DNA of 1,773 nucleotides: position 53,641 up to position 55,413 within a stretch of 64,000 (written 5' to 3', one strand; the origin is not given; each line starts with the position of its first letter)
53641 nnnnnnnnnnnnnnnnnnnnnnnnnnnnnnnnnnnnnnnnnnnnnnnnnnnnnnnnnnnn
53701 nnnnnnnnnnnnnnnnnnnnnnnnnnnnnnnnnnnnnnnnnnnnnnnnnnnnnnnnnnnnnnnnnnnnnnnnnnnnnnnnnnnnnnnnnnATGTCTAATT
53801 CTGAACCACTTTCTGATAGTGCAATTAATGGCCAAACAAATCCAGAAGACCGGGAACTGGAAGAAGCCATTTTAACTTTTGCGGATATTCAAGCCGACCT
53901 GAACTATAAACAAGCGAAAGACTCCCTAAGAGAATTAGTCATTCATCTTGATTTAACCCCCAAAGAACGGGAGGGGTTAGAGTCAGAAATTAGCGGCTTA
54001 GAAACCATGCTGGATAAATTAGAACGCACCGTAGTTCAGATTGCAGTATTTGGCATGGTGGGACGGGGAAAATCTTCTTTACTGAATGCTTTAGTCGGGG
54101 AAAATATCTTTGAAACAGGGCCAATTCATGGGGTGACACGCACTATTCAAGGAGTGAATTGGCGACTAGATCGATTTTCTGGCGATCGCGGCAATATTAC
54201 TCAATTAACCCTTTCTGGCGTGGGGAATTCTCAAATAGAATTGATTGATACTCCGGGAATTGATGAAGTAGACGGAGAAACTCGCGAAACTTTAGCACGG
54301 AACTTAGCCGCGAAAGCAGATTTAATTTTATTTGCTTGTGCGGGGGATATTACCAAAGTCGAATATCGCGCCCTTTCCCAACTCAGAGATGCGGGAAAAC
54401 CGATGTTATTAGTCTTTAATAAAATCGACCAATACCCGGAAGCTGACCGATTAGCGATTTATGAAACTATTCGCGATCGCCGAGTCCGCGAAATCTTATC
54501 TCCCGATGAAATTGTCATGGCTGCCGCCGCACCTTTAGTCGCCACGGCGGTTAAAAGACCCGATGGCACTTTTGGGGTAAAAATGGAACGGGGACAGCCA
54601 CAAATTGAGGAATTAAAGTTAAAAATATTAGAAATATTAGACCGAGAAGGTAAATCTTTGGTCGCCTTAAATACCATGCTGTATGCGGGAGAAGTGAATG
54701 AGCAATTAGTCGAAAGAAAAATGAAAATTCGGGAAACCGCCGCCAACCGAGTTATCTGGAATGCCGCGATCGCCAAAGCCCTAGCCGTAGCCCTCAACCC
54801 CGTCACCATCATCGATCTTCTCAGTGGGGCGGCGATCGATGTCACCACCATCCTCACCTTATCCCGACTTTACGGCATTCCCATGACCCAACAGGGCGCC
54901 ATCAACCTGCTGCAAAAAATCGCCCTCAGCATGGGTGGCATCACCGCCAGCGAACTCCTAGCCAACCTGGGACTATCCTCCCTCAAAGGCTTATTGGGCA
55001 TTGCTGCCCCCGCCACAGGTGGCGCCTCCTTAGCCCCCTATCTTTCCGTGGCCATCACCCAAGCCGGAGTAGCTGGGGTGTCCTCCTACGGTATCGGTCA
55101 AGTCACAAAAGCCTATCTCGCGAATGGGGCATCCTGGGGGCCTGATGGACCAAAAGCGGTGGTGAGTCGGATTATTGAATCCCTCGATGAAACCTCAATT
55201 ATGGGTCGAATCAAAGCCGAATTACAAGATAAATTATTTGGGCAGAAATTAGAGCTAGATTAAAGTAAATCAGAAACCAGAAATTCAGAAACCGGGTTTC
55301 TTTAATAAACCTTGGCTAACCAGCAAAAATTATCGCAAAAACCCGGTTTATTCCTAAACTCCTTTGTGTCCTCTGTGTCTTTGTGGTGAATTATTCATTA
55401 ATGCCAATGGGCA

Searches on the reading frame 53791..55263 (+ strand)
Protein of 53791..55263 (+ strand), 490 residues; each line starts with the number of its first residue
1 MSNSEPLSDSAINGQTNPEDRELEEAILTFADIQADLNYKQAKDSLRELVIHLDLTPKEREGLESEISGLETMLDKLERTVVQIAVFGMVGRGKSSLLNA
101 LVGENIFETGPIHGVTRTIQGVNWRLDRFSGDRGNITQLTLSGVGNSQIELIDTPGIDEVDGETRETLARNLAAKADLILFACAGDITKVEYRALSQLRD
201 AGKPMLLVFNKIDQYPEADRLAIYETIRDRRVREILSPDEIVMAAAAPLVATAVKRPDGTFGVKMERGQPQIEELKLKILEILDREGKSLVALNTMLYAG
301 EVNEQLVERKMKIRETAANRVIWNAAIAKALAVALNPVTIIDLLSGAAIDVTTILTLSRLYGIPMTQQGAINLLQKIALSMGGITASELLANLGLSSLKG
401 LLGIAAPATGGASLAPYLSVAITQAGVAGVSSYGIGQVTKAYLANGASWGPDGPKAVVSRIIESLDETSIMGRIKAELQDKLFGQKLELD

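Call 9: search_protein_families(library=pfam, max_evalue=0.01, proteins=[window:53791-55263:+])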
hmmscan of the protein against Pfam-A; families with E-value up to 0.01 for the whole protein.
window:53791-55263:+ (490 aa): 8 families
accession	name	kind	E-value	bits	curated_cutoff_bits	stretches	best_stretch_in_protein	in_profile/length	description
PF05128.17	DUF697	-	3.1e-37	128.3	27.7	1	298-466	2-161/162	Domain of unknown function (DUF697)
PF01926.29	MMR_HSR1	-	1.8e-17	63.9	21.9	1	83-211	1-113/113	50S ribosome-binding GTPase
PF00350.29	Dynamin_N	-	6.1e-15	56.1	27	2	84-119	1-35/168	Dynamin family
PF00009.33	GTP_EFTU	-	3.5e-07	30.4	26.5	1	81-240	3-159/188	Elongation factor Tu GTP binding domain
PF03193.22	RsgA_GTPase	-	1.1e-06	29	30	1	68-113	95-138/174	RsgA GTPase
PF02421.24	FeoB_N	-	4.2e-05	23.6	27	0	145-216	45-119/156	Ferrous iron transport protein B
PF04548.22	AIG1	-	0.00016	21.5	27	1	83-166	2-68/212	AIG1 family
PF05049.19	IIGP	-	0.00022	20.9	24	1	63-105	17-61/375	Interferon-inducible GTPase (IIGP)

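Call 21: find_encoding_contigs(protein=window:53791-55263:+, flank=10000, max_places=10)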
Protein window:53791-55263:+ (490 aa): 23 contigs read that carry it; 10 places shown.
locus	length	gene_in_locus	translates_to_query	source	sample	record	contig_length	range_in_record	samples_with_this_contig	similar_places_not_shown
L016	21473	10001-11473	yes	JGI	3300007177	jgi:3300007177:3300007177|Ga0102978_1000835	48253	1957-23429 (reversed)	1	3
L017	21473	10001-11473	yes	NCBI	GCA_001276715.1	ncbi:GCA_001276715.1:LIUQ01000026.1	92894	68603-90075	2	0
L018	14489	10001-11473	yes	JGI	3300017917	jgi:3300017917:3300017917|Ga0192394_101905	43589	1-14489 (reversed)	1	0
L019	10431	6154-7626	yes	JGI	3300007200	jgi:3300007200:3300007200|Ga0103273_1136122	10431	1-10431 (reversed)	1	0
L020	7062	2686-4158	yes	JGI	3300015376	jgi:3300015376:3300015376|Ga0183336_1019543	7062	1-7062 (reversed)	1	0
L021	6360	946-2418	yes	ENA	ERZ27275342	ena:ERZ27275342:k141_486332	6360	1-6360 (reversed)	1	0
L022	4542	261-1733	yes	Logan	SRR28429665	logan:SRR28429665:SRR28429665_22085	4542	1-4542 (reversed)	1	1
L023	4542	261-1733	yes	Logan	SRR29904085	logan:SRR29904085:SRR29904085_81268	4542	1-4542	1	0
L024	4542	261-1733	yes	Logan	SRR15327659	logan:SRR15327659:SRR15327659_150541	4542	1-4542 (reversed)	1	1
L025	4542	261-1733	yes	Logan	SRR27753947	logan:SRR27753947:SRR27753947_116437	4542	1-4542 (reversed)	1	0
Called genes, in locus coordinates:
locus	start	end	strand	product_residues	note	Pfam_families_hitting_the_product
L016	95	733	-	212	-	PF07176:DUF1400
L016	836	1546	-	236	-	PF07176:DUF1400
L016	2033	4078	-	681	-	PF11832:DUF3352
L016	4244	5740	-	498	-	PF00079:Serpin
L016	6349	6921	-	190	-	PF05685:Uma2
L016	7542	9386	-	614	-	PF05729:NACHT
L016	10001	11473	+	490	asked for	PF03193:RsgA_GTPase (faint), PF00009:GTP_EFTU (weak), PF00350:Dynamin_N (weak), PF01926:MMR_HSR1, PF05128:DUF697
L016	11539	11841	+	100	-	PF09517:RE_Eco29kI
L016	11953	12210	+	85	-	PF09517:RE_Eco29kI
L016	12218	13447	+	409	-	PF00145:DNA_methylase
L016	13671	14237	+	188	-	PF00929:RNase_T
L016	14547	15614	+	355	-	PF08240:ADH_N, PF00107:ADH_zinc_N, PF13602:ADH_zinc_N_2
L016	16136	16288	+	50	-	-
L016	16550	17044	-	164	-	PF04248:NTP_transf_9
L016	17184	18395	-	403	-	PF25063:ARM_TT21_C (weak), PF00515:TPR_1 (weak), PF13414:TPR_11 (weak), PF13432:TPR_16, PF14559:TPR_19 (weak), PF12895:ANAPC3 (weak), PF00515:TPR_1, PF07719:TPR_2 (weak), +7 more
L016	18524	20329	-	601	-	PF13432:TPR_16, PF00515:TPR_1, PF07719:TPR_2, PF13414:TPR_11, PF00515:TPR_1, PF13432:TPR_16, PF00515:TPR_1, PF07719:TPR_2, +38 more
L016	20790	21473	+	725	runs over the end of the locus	PF13174:TPR_6 (faint), PF13428:TPR_14 (faint), PF13432:TPR_16 (faint), PF14559:TPR_19 (faint), PF01464:SLT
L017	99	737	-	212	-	PF07176:DUF1400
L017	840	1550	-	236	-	PF07176:DUF1400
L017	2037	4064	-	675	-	PF11832:DUF3352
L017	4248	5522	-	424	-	PF00079:Serpin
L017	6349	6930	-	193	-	PF05685:Uma2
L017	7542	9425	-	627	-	PF05729:NACHT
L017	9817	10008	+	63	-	-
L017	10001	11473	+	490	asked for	PF03193:RsgA_GTPase (faint), PF00009:GTP_EFTU (weak), PF00350:Dynamin_N (weak), PF01926:MMR_HSR1, PF05128:DUF697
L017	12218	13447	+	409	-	PF00145:DNA_methylase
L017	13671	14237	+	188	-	PF00929:RNase_T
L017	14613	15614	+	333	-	PF08240:ADH_N, PF00107:ADH_zinc_N, PF13602:ADH_zinc_N_2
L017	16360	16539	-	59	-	-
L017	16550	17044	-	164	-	PF04248:NTP_transf_9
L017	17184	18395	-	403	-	PF25063:ARM_TT21_C (weak), PF00515:TPR_1 (weak), PF13414:TPR_11 (weak), PF13432:TPR_16, PF14559:TPR_19 (weak), PF12895:ANAPC3 (weak), PF00515:TPR_1, PF07719:TPR_2 (weak), +7 more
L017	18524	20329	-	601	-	PF13432:TPR_16, PF00515:TPR_1, PF07719:TPR_2, PF13414:TPR_11, PF00515:TPR_1, PF13432:TPR_16, PF00515:TPR_1, PF07719:TPR_2, +38 more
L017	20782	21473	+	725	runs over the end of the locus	PF13174:TPR_6 (faint), PF13428:TPR_14 (faint), PF13432:TPR_16 (faint), PF14559:TPR_19 (faint), PF01464:SLT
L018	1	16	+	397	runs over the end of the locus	PF01546:Peptidase_M20, PF07687:M20_dimer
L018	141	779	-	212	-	PF07176:DUF1400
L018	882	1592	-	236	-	PF07176:DUF1400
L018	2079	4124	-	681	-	PF11832:DUF3352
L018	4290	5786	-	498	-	PF00079:Serpin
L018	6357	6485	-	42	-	-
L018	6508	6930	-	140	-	PF05685:Uma2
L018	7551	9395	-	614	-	PF05729:NACHT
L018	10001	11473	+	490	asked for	PF03193:RsgA_GTPase (faint), PF00009:GTP_EFTU (weak), PF00350:Dynamin_N (weak), PF01926:MMR_HSR1, PF05128:DUF697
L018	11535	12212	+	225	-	PF09517:RE_Eco29kI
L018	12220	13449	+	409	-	PF00145:DNA_methylase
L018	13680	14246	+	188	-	PF00929:RNase_T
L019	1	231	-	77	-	?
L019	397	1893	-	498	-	PF00079:Serpin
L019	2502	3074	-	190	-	PF05685:Uma2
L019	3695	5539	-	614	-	PF05729:NACHT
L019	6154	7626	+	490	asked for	PF03193:RsgA_GTPase (faint), PF00009:GTP_EFTU (weak), PF00350:Dynamin_N (weak), PF01926:MMR_HSR1, PF05128:DUF697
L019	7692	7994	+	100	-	PF09517:RE_Eco29kI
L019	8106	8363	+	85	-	PF09517:RE_Eco29kI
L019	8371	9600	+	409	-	PF00145:DNA_methylase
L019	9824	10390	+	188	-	PF00929:RNase_T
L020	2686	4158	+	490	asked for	PF03193:RsgA_GTPase (faint), PF00009:GTP_EFTU (weak), PF00350:Dynamin_N (weak), PF01926:MMR_HSR1, PF05128:DUF697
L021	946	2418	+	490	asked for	PF03193:RsgA_GTPase (faint), PF00009:GTP_EFTU (weak), PF00350:Dynamin_N (weak), PF01926:MMR_HSR1, PF05128:DUF697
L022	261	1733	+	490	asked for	PF03193:RsgA_GTPase (faint), PF00009:GTP_EFTU (weak), PF00350:Dynamin_N (weak), PF01926:MMR_HSR1, PF05128:DUF697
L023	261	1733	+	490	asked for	PF03193:RsgA_GTPase (faint), PF00009:GTP_EFTU (weak), PF00350:Dynamin_N (weak), PF01926:MMR_HSR1, PF05128:DUF697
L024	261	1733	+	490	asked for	PF03193:RsgA_GTPase (faint), PF00009:GTP_EFTU (weak), PF00350:Dynamin_N (weak), PF01926:MMR_HSR1, PF05128:DUF697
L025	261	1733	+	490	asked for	PF03193:RsgA_GTPase (faint), PF00009:GTP_EFTU (weak), PF00350:Dynamin_N (weak), PF01926:MMR_HSR1, PF05128:DUF697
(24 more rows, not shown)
